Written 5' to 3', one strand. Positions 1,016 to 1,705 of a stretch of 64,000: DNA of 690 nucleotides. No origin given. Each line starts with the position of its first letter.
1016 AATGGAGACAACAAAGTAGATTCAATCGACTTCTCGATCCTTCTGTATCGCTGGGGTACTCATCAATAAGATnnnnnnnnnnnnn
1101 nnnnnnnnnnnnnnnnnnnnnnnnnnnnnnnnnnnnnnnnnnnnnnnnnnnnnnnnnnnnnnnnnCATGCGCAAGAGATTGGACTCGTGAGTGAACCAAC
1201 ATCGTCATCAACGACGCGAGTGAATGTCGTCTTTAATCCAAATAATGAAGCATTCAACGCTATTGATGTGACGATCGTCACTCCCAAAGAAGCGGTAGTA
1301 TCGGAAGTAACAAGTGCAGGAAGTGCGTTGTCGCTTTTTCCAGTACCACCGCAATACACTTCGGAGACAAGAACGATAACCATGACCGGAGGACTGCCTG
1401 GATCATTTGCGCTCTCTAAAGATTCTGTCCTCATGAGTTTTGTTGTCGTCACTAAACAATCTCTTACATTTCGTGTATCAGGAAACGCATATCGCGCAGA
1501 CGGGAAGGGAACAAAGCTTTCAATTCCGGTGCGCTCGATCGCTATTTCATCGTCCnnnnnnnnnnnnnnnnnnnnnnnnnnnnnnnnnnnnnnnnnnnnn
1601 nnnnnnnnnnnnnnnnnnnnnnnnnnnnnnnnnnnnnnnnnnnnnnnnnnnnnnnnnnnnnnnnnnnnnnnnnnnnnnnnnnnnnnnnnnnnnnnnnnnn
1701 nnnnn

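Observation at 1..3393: Cohesin-dockerin module trio: dockerin-bearing secreted protein followed by two membrane-anchored cohesin-like proteins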

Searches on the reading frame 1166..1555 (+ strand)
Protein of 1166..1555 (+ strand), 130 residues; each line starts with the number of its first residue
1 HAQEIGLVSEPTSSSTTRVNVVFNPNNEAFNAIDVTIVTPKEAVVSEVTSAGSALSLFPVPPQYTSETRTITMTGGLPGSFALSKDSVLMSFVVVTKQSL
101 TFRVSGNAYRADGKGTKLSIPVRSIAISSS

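Call 73: search_solved_structures(query=A4, max_evalue=1, show_alignments=2)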
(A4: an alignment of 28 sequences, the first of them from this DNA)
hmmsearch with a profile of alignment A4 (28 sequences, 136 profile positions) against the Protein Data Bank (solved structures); distinct sequences matched with E-value up to 1: 16.
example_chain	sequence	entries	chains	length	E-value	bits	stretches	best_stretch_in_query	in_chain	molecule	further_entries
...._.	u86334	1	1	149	0.00046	23.3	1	3-135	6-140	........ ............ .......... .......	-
5aoz_A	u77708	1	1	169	0.00072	22.7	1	3-135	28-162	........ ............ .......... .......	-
4hgm_A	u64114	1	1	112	0.0042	20.2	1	61-130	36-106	Shark V-NAR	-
5m2s_A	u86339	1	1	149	0.0062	19.6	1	8-58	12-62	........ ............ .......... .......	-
6df1_L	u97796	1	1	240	0.08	16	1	73-130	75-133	Anti-phosphotyrosine antibody 4G10-4D5 heavy chain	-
6df0_L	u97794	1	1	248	0.088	15.9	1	73-130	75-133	4G10-4D5 Antibody Light chain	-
8bcz_B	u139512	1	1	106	0.18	14.9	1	77-126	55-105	BA.2-36 light chain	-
8bbo_L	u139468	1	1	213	0.27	14.3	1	77-130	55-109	Immunoglobulin kappa light chain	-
7dwt_L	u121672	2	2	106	0.31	14.1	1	76-126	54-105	Anti-dengue virus human monoclonal antibody 1C19 Fab light chain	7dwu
4ogx_L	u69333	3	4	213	0.44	13.6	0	76-130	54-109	DX-2930 LIGHT CHAIN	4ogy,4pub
9ygf_N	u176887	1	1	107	0.61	13.2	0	75-126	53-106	L9-11 Light chain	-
9dmt_G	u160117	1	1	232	0.8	12.8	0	76-130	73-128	Fab7 light chain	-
9cph_L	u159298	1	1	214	0.82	12.7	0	78-130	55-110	Synthetic antibody, Fab fragment, Light Chain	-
9cr9_B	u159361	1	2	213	0.85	12.7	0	76-130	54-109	MA6 Fab light chain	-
8yx1_L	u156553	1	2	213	0.87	12.7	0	76-130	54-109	Bleselumab, light chain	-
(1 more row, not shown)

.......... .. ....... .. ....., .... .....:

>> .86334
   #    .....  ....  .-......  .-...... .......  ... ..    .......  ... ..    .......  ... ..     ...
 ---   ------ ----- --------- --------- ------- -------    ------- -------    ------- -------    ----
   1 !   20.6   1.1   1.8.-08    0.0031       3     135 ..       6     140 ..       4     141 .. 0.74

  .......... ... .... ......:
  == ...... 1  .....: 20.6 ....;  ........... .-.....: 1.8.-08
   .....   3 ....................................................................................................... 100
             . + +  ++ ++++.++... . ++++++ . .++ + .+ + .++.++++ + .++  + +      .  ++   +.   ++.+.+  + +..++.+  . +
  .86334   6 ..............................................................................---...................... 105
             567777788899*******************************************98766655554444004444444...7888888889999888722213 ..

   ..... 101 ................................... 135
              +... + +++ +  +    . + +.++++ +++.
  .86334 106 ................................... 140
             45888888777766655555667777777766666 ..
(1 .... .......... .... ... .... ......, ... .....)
